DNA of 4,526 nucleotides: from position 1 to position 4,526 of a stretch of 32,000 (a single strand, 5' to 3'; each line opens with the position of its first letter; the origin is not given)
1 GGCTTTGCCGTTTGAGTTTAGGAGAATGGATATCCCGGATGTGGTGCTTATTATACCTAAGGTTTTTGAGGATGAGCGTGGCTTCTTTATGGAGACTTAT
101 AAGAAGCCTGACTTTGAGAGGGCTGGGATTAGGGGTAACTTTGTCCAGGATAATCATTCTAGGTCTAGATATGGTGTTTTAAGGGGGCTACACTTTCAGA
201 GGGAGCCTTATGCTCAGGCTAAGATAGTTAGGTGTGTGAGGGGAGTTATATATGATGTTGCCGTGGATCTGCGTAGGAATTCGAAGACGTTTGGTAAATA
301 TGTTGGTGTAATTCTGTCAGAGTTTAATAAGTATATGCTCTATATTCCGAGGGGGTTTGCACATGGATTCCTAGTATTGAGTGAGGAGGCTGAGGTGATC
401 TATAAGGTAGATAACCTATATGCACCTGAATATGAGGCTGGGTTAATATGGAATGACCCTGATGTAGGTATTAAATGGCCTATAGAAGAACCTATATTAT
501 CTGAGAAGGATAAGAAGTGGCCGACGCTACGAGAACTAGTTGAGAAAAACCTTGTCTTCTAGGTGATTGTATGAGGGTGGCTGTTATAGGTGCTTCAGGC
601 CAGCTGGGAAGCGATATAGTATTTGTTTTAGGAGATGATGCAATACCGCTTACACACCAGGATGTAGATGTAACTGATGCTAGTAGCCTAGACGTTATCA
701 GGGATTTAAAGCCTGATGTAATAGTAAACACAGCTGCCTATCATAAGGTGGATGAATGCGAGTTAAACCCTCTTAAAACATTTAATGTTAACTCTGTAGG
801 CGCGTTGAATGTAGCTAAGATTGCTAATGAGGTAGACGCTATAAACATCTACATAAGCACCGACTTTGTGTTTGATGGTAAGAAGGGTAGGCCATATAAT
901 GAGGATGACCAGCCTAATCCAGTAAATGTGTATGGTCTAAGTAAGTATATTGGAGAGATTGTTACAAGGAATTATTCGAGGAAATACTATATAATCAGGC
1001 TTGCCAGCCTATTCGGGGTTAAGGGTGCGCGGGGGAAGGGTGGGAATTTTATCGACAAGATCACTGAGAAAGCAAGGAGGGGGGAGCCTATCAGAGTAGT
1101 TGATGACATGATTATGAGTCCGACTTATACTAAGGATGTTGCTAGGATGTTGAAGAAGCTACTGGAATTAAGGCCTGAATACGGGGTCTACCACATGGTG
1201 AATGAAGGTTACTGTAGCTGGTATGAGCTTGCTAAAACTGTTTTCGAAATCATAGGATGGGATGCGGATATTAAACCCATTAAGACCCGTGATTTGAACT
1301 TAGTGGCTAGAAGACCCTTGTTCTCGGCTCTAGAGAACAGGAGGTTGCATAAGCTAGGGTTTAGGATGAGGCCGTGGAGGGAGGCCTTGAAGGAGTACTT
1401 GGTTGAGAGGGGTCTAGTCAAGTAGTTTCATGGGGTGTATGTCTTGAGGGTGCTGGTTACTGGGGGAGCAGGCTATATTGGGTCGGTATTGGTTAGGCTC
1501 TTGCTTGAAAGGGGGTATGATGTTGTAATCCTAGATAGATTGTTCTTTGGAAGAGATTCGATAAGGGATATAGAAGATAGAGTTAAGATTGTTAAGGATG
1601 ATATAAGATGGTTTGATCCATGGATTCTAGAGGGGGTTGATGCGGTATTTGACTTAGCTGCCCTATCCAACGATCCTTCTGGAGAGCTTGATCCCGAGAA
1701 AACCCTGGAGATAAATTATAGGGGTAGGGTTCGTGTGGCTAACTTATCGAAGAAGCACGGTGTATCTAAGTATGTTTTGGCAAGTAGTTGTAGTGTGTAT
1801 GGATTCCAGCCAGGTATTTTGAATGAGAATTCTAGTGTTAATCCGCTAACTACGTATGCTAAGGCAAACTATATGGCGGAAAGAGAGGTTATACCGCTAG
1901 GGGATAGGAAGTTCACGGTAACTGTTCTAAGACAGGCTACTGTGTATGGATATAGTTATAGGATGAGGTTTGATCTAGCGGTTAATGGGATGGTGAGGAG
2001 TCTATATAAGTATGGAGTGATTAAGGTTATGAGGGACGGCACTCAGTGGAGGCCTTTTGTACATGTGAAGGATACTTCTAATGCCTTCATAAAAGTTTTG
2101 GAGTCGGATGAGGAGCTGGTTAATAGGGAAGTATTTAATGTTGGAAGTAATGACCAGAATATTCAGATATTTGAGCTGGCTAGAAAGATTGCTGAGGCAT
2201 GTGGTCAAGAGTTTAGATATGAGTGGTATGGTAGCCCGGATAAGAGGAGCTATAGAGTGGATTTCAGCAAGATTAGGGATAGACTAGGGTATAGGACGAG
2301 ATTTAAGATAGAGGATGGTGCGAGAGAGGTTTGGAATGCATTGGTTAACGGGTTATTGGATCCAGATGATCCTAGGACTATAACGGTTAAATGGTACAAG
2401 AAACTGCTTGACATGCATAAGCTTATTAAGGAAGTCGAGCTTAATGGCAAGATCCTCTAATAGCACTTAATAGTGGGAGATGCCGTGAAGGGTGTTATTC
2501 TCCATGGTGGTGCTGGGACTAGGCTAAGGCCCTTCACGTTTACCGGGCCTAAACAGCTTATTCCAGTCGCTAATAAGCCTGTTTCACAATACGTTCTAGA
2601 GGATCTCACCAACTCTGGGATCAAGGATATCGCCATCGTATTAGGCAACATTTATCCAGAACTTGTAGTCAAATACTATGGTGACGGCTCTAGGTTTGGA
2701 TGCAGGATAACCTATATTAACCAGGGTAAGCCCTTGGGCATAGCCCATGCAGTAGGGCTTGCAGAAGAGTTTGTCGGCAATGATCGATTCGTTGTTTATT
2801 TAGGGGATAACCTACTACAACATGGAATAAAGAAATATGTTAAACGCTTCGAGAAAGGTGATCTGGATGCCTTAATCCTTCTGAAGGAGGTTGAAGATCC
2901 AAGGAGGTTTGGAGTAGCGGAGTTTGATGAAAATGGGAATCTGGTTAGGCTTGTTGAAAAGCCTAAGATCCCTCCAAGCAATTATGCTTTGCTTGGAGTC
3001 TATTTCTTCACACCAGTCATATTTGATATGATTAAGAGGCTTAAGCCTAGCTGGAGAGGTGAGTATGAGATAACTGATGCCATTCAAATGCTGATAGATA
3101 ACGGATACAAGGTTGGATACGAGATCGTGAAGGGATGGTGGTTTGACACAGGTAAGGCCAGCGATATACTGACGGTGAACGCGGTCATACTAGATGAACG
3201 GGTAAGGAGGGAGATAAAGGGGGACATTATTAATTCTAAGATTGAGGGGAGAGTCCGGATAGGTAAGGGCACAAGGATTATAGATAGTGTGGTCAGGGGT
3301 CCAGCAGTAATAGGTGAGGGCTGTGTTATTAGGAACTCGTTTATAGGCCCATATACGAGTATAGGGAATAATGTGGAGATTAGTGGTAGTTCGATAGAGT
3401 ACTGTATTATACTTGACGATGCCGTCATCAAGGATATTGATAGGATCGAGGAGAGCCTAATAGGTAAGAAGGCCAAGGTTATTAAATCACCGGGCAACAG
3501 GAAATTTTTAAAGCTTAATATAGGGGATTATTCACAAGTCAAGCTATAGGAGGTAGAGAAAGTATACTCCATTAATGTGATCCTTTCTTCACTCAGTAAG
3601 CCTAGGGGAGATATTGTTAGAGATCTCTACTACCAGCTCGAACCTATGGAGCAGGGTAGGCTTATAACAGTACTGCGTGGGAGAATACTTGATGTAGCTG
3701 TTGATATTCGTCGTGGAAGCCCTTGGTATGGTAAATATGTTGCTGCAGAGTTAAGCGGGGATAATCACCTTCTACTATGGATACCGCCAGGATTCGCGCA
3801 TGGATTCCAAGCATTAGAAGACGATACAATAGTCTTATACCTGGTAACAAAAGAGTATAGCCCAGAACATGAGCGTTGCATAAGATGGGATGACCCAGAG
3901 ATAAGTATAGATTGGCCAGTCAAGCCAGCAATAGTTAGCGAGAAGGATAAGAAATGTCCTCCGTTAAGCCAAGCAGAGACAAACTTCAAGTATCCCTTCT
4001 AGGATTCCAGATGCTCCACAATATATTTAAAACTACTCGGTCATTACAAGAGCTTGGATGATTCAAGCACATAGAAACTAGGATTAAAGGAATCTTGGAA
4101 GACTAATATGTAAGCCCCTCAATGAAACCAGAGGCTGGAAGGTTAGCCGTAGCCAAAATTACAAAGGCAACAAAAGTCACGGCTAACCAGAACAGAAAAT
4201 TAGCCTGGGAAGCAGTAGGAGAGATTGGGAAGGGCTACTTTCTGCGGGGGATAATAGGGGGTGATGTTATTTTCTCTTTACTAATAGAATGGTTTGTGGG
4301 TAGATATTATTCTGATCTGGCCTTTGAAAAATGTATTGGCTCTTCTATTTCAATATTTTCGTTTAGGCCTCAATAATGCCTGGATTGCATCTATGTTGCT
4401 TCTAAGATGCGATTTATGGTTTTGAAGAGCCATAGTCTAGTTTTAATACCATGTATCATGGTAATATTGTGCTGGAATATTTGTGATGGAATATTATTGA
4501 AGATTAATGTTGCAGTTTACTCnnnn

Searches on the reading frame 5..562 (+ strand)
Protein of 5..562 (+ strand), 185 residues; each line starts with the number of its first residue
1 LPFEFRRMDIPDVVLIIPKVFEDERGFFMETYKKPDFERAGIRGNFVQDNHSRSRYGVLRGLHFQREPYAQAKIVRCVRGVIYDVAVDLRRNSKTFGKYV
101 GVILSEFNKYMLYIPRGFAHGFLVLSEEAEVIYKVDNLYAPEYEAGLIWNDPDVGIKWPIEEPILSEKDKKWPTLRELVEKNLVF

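Call 17: search_protein_families(library=pfam, proteins=[window:5-562:+], max_evalue=1)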
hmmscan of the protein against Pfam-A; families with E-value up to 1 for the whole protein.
window:5-562:+ (185 aa): 1 family
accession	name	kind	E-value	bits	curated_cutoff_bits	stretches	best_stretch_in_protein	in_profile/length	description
PF00908.23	dTDP_sugar_isom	-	3.1e-75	251.9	27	1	8-177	2-168/168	dTDP-4-dehydrorhamnose 3,5-epimerase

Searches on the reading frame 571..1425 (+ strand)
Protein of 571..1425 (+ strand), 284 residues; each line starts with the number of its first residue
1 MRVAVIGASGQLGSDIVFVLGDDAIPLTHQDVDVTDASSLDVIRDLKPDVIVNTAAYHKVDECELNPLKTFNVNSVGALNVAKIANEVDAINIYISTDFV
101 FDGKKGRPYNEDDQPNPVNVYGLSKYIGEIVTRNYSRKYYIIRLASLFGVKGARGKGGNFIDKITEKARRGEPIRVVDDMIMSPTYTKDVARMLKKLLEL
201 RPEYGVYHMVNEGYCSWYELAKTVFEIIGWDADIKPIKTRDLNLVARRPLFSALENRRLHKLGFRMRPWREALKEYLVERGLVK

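Call 17: search_protein_families(library=pfam, proteins=[window:571-1425:+], max_evalue=1)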
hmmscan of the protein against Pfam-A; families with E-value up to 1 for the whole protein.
window:571-1425:+ (284 aa): 5 families
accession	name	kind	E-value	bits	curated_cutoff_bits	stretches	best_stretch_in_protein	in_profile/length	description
PF04321.23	RmlD_sub_bind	-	2.3e-79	266.9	27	1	1-278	1-283/287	RmlD substrate binding domain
PF01370.27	Epimerase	-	1.4e-24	87.3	20.9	1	4-200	2-227/240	NAD dependent epimerase/dehydratase family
PF16363.11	GDP_Man_Dehyd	-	8.1e-17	62.1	27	1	30-168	57-201/332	GDP-mannose 4,6 dehydratase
PF02719.21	Polysacc_synt_2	-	5.1e-11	42.7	20.2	1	33-181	62-199/293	Polysaccharide biosynthesis protein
PF07993.18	NAD_binding_4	-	9e-05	22.2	20.1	1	49-148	90-208/258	Male sterility protein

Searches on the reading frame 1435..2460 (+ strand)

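Call 17: search_protein_families(library=pfam, proteins=[window:1435-2460:+], max_evalue=1)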
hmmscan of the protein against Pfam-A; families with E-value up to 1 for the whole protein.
window:1435-2460:+ (341 aa): 14 families
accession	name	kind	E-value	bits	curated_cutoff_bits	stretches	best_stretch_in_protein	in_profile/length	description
PF01370.27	Epimerase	-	2.6e-43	148.6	20.9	1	6-237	1-240/240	NAD dependent epimerase/dehydratase family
PF16363.11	GDP_Man_Dehyd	-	2.7e-24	86.7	27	1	7-298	1-331/332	GDP-mannose 4,6 dehydratase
PF04321.23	RmlD_sub_bind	-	6.2e-15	55.5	27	1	5-258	2-233/287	RmlD substrate binding domain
PF01073.25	3Beta_HSD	-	5.2e-12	45.8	22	1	7-219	1-226/280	3-beta hydroxysteroid dehydrogenase/isomerase family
PF13460.12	NAD_binding_10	-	4.1e-08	33.7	27.2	1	10-166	1-142/184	NAD(P)H-binding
PF02719.21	Polysacc_synt_2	-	3.9e-07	30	20.2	1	6-118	1-128/293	Polysaccharide biosynthesis protein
PF07993.18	NAD_binding_4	-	7.3e-07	29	20.1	2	65-199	86-238/258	Male sterility protein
PF05368.20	NmrA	-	0.0015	18.6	27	1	5-35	4-34/298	NmrA-like family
PF12248.16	Methyltransf_FA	-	0.019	15.2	24.2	0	289-322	59-94/140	Farnesoic acid 0-methyl transferase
PF00106.31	adh_short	-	0.023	14.6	26.6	1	6-36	3-33/195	short chain dehydrogenase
PF08659.16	KR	-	0.056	13.8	22.6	1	6-33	3-30/180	KR domain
PF00561.26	Abhydrolase_1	-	0.067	13.3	25.8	1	7-44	5-44/245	alpha/beta hydrolase fold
PF13450.12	NAD_binding_8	-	0.12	13.1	21.9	1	11-35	3-27/68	NAD(P)-binding Rossmann-like domain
PF01266.30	DAO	-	0.19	11.6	27.9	1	11-39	6-35/353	FAD dependent oxidoreductase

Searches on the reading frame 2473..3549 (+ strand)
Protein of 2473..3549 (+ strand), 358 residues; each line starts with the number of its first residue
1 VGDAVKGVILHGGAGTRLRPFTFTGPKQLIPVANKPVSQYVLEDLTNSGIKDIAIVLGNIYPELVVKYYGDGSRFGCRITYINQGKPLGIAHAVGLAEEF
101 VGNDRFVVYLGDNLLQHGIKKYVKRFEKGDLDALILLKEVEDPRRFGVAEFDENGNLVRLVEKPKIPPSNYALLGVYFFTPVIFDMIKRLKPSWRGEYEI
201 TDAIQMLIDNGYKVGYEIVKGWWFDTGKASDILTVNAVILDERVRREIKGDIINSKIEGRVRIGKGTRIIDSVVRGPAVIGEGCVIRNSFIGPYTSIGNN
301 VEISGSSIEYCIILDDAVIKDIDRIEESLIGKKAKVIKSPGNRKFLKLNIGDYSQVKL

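Call 17: search_protein_families(library=pfam, proteins=[window:2473-3549:+], max_evalue=1)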
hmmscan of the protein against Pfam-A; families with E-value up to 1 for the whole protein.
window:2473-3549:+ (358 aa): 9 families
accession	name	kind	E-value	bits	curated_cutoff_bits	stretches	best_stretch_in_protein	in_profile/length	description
PF00483.29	NTP_transferase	-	1.3e-61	208.7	21.2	1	6-240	1-243/245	Nucleotidyl transferase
PF25084.1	LbH_EIF2B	-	5.8e-11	42.8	54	2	260-338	9-83/105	EIF2B subunit epsilon LbH domain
PF12804.13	NTP_transf_3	-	3.6e-08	34.2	27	1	7-114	1-97/160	MobA-like NTP transferase domain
PF00132.30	Hexapep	-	1.3e-06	28.3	27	2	261-288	2-30/36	Bacterial transferase hexapeptide (six repeats)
PF24894.1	Hexapep_GlmU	-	8.3e-05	23.1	23.3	1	251-303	31-83/104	GlmU-like, C-terminal hexapeptide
PF07959.18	Fucose_pyrophosphorylase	-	0.00015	21.3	34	1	247-293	282-328/418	Fucose pyrophosphorylase domain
PF25087.1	GMPPB_C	-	0.0016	18.5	39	1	285-336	13-65/110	GMPPB C-terminal domain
PF25247.1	LbH_GLGC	-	0.015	15.7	27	1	278-305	74-101/135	GLGC left-handed parallel beta-helix domain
PF16314.11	DUF4954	-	0.029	13.5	26.2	1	249-302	206-259/433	Domain of unknown function (DUF4954)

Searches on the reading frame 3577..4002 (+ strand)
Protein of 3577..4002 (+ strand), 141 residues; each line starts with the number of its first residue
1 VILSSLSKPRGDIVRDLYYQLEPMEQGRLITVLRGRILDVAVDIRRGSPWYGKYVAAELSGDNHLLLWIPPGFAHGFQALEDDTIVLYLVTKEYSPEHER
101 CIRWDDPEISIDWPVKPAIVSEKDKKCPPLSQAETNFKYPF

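Call 17: search_protein_families(library=pfam, proteins=[window:3577-4002:+], max_evalue=1)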
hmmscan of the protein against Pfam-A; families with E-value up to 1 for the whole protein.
window:3577-4002:+ (141 aa): 1 family
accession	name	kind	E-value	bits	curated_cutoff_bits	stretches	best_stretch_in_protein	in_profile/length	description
PF00908.23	dTDP_sugar_isom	-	1.2e-47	162.2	27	1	7-131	46-167/168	dTDP-4-dehydrorhamnose 3,5-epimerase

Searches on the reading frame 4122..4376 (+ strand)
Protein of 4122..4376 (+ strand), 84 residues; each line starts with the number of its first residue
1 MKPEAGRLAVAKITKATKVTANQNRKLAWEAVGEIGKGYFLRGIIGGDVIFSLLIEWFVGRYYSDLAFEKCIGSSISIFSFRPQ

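Call 17: search_protein_families(library=pfam, proteins=[window:4122-4376:+], max_evalue=1)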
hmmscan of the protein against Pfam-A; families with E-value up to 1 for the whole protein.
window:4122-4376:+ (84 aa): 0 families
